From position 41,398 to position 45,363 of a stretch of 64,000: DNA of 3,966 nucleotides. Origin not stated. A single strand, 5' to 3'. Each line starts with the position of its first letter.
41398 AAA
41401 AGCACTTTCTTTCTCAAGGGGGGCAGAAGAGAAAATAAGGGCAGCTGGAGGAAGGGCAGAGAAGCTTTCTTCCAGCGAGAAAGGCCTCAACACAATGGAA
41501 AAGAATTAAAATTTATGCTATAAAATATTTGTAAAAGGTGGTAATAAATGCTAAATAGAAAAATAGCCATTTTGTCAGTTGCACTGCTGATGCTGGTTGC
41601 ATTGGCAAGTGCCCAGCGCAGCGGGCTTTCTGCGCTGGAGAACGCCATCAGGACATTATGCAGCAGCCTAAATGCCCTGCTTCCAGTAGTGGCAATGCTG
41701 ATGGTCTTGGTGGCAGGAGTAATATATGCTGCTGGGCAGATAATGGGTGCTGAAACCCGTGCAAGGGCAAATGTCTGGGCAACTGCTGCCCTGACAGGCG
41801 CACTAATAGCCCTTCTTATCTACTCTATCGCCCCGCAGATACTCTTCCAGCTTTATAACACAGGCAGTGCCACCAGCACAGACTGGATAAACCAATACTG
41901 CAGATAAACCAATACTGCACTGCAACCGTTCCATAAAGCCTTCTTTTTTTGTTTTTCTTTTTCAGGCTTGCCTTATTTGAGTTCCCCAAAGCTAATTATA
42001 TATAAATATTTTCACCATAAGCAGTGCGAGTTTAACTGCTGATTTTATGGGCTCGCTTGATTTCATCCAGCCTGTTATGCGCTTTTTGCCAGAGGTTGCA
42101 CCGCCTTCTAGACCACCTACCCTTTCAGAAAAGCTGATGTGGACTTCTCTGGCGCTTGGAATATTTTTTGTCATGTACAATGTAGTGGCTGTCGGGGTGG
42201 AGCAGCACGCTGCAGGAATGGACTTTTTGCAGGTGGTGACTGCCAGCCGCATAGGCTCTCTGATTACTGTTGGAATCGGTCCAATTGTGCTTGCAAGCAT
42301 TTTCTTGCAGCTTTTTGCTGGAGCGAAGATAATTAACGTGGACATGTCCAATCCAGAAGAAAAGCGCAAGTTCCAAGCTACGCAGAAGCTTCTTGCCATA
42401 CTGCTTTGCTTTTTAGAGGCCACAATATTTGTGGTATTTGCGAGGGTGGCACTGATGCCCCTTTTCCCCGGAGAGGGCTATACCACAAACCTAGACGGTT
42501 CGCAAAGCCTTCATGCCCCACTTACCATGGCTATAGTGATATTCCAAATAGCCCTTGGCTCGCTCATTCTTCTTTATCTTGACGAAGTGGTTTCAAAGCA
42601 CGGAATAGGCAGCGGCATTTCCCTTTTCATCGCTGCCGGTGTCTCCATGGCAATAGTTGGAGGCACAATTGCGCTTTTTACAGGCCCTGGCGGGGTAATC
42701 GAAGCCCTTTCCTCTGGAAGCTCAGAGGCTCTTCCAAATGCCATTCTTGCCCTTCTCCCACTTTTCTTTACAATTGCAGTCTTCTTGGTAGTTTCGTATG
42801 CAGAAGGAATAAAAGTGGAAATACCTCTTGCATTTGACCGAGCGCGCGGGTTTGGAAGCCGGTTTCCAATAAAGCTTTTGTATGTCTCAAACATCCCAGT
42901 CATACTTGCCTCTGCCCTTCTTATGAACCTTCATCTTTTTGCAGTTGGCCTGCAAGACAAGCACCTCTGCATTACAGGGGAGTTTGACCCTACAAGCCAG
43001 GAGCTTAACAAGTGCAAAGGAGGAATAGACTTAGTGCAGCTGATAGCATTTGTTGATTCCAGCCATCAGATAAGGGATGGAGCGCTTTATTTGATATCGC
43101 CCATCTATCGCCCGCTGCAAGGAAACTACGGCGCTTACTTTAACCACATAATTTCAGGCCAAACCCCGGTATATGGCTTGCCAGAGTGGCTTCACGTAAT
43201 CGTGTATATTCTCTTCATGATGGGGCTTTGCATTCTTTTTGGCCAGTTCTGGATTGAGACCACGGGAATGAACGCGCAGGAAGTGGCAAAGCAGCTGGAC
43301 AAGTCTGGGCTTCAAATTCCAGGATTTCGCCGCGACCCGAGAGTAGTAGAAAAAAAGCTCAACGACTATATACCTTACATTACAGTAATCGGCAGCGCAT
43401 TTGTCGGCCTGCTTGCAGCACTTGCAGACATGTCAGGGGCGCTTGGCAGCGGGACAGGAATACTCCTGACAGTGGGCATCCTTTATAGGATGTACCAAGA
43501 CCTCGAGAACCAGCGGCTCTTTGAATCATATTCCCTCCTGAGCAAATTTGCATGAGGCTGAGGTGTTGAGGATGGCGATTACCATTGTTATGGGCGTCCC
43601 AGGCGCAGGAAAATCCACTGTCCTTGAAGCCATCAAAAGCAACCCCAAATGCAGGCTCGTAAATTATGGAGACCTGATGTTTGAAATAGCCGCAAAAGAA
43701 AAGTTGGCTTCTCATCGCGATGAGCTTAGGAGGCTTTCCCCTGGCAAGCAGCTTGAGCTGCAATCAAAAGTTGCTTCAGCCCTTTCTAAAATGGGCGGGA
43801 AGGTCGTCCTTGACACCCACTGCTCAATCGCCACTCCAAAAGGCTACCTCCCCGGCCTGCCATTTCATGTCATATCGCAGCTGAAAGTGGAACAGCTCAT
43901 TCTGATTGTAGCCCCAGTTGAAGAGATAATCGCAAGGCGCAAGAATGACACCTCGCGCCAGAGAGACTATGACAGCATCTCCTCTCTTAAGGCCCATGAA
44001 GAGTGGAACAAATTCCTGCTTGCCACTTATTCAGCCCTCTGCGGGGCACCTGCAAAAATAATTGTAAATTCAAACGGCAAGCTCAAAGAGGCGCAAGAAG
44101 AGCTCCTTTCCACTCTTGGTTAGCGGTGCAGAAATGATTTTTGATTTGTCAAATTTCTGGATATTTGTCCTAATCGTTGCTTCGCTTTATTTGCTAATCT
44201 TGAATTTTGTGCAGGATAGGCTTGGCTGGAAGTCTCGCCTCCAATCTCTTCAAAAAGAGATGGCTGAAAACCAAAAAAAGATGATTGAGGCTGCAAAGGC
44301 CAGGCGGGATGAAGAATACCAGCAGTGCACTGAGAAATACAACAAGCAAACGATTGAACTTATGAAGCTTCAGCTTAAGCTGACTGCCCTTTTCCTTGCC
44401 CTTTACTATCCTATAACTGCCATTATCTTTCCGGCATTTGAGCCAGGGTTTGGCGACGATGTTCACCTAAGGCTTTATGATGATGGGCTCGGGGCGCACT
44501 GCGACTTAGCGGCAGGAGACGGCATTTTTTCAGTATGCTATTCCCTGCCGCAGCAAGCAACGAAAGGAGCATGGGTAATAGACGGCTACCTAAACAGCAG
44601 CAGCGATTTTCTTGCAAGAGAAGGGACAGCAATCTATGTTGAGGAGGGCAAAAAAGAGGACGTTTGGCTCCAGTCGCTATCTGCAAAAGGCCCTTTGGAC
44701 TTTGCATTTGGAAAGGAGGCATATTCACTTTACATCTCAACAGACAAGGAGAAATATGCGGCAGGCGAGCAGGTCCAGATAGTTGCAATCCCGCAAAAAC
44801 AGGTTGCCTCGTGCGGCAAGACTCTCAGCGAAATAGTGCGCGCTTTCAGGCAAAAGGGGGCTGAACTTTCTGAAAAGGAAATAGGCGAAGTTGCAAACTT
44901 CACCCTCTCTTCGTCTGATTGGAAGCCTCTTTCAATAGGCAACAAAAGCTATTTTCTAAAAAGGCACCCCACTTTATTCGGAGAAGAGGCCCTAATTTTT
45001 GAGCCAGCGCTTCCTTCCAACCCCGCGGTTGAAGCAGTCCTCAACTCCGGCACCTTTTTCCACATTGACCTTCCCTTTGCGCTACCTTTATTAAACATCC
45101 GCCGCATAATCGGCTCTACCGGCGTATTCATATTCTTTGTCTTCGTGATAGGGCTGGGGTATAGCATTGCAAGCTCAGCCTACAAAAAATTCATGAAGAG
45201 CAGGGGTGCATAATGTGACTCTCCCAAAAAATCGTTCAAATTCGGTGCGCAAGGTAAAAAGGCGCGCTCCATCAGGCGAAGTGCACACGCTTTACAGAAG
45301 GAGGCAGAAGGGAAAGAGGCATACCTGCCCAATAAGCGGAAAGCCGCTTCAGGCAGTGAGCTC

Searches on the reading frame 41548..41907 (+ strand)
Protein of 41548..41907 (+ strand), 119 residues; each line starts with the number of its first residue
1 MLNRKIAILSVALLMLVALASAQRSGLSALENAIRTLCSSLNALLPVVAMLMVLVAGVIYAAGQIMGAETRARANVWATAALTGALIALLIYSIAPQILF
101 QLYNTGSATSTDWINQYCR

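Call 36: search_protein_families(library=pfam, proteins=[window:41548-41907:+], max_evalue=0.001)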
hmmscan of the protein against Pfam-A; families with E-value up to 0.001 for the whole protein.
window:41548-41907:+ (119 aa): 1 family
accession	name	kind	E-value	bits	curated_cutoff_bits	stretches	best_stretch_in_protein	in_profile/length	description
PF04956.18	TrbC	-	2.9e-05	24.6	27.9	1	7-77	15-75/98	TrbC/VIRB2 pilin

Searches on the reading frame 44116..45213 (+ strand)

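Call 36: search_protein_families(library=pfam, proteins=[window:44116-45213:+], max_evalue=0.001)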
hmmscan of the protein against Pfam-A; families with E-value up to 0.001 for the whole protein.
window:44116-45213:+ (365 aa): 1 family
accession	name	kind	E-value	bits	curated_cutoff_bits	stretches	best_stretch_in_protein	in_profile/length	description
PF01956.21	EMC3_TMCO1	-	6.7e-06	26.4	27.1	1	12-109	13-113/169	Integral membrane protein EMC3/TMCO1-like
